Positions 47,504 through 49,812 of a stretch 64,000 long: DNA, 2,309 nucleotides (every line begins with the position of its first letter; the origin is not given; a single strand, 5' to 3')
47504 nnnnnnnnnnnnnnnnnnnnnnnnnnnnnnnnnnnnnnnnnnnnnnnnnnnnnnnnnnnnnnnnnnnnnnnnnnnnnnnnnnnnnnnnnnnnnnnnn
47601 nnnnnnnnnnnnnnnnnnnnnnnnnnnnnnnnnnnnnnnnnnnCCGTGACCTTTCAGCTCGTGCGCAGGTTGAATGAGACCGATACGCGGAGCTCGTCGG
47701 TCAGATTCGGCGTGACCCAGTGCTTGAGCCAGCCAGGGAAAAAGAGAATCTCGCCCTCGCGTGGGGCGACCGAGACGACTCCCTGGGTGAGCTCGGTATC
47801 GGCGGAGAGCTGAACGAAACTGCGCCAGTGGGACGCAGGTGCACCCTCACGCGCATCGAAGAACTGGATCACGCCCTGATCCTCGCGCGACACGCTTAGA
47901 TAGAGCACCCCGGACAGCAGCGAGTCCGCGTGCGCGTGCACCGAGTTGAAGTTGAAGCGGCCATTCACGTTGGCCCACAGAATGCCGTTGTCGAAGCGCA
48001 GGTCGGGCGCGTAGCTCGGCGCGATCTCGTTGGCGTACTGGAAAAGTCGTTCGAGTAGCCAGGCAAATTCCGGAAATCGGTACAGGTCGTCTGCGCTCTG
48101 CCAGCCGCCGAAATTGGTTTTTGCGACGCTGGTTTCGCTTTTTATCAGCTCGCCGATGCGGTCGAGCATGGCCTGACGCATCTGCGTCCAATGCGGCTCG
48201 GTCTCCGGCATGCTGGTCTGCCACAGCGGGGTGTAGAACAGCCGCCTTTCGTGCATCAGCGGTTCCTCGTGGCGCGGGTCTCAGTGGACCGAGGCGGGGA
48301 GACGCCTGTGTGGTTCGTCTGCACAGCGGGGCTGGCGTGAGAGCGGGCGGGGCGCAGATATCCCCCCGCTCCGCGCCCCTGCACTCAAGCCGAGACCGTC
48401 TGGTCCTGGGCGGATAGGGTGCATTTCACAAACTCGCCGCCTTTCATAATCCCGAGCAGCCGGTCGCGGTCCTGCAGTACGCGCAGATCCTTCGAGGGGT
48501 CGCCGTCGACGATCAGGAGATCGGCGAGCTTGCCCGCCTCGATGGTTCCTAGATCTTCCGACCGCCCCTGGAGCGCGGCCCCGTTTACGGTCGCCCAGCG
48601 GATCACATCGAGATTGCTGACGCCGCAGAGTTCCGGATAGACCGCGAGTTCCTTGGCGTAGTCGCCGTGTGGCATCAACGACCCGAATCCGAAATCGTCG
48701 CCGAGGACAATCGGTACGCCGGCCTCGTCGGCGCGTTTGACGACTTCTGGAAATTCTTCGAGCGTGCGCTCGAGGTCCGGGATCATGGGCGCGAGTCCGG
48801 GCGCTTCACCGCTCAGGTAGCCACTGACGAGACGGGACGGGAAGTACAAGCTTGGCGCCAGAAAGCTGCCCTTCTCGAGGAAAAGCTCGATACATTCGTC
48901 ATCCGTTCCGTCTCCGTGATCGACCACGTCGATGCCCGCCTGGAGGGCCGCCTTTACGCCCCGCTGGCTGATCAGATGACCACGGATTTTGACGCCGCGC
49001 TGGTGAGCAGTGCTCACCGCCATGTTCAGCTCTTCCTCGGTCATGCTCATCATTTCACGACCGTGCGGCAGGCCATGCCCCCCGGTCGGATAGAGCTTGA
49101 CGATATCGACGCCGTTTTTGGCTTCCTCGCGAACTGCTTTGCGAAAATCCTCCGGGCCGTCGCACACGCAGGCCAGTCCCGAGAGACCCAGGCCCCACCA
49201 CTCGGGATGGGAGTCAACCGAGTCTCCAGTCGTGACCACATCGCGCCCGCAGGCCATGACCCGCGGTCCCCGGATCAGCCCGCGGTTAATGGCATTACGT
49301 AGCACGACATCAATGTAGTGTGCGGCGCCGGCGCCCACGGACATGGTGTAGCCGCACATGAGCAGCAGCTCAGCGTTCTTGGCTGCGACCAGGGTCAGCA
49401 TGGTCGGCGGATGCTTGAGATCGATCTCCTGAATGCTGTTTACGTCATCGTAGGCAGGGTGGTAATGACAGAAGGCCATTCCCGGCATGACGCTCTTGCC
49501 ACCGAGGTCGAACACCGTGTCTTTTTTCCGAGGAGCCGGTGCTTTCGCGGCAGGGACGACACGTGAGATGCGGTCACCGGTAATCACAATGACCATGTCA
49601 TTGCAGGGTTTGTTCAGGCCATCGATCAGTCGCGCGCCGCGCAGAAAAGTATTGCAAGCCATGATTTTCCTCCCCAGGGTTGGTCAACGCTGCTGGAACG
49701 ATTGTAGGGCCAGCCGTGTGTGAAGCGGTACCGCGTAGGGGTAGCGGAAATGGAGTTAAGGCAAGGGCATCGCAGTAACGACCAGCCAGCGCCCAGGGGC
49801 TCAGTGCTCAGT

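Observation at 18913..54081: Four paralogous Baeyer-Villiger-type monooxygenases in 36 kb, all with the same non-canonical fingerprint (His replaced by Leu/Phe)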

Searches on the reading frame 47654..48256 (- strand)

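Call 18: search_protein_families(library=pfam, proteins=[window:47654-48256:-], max_evalue=0.00001)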
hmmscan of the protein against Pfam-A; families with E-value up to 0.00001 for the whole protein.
window:47654-48256:- (200 aa): 1 family
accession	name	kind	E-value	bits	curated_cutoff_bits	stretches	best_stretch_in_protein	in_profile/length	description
PF13759.12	2OG-FeII_Oxy_5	-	1.3e-20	74.1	27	1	93-196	2-101/101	Putative 2OG-Fe(II) oxygenase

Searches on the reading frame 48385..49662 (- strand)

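Call 18: search_protein_families(library=pfam, proteins=[window:48385-49662:-], max_evalue=0.00001)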
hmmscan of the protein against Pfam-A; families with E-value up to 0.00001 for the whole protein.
window:48385-49662:- (425 aa): 2 families
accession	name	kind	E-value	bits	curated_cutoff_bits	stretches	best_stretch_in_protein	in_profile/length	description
PF01979.26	Amidohydro_1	-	7.9e-26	91.5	25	1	58-412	2-345/345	Amidohydrolase family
PF07969.17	Amidohydro_3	-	2.2e-11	44.4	29.7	1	205-390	257-449/472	Amidohydrolase family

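Call 41: search_protein_families(library=ncbifam, proteins=[window:48385-49662:-], max_evalue=0.00001)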
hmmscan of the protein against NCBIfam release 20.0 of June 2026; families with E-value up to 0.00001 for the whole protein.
window:48385-49662:- (425 aa): 9 families
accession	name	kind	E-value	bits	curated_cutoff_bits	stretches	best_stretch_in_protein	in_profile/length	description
NF051886.1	XaaProDiPepCaul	equivalog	3.5e-67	227.2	500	1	9-413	4-398/398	Xaa-Pro dipeptidase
TIGR01224.1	hutI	equivalog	3.7e-13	49.1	298.15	0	21-73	2-53/377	imidazolonepropionase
NF006055.0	PRK08203.1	equivalog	3.6e-10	39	532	0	18-68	22-70/455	8-oxoguanine deaminase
NF006689.0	PRK09237.1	equivalog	4.6e-08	32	371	0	4-76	4-72/383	amidohydrolase/deacetylase family metallohydrolase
NF006056.0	PRK08204.1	subfamily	5.3e-08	32.1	391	0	344-388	338-382/449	hypothetical protein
NF006549.0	PRK09045.1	equivalog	7.6e-08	31.4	540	0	350-386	343-379/444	TRZ/ATZ family hydrolase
NF005557.0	PRK07228.1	equivalog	2.5e-07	29.7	522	0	350-389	339-378/445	5'-deoxyadenosine deaminase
NF009060.0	PRK12394.1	equivalog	1.2e-06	27.6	442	0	347-385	300-338/381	metallo-dependent hydrolase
NF011990.0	PRK15446.2-6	subfamily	9e-06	24.6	233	0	353-391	331-369/390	alpha-D-ribose 1-methylphosphonate 5-triphosphate diphosphatase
